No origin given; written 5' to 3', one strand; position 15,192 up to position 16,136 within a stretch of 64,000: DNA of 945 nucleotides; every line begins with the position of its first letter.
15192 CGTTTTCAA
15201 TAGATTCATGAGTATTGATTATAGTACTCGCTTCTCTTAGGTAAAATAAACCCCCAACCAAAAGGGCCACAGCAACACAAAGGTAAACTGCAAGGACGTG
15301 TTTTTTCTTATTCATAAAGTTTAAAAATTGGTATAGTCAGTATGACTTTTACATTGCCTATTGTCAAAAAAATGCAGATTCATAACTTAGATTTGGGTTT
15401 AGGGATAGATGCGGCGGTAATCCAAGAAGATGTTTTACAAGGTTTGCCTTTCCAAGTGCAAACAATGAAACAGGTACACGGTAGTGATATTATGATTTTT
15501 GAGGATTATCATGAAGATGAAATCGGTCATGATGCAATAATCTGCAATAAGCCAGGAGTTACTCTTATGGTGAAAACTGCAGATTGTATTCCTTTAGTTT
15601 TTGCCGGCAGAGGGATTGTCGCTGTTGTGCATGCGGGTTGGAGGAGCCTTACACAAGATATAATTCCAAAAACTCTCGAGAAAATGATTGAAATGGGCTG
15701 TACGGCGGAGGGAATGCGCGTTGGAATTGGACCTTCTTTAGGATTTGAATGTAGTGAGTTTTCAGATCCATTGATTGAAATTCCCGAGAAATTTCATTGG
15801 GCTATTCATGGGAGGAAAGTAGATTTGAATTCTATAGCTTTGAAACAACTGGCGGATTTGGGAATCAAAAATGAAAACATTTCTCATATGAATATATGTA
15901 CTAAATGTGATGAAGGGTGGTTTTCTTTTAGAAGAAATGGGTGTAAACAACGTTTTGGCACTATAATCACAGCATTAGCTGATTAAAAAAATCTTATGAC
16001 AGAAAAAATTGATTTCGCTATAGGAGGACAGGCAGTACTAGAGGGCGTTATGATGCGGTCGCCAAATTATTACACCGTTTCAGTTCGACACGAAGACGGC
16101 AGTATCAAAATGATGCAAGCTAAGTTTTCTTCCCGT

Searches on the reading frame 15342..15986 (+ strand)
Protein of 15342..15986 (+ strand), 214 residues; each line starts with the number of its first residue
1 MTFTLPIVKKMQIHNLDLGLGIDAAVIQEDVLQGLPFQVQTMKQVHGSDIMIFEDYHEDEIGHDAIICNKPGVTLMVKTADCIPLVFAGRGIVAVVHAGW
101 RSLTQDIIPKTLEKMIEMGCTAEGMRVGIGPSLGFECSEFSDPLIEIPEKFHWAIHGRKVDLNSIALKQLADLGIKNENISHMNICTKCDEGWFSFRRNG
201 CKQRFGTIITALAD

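Call 74: search_protein_families(library=pfam, proteins=[window:15342-15986:+], max_evalue=0.0001)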
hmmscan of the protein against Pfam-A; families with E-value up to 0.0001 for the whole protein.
window:15342-15986:+ (214 aa): 1 family
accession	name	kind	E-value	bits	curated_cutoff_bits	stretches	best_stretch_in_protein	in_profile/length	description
PF02578.20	Cu-oxidase_4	-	2.4e-40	138.9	22.9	1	37-211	44-236/238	Multi-copper polyphenol oxidoreductase laccase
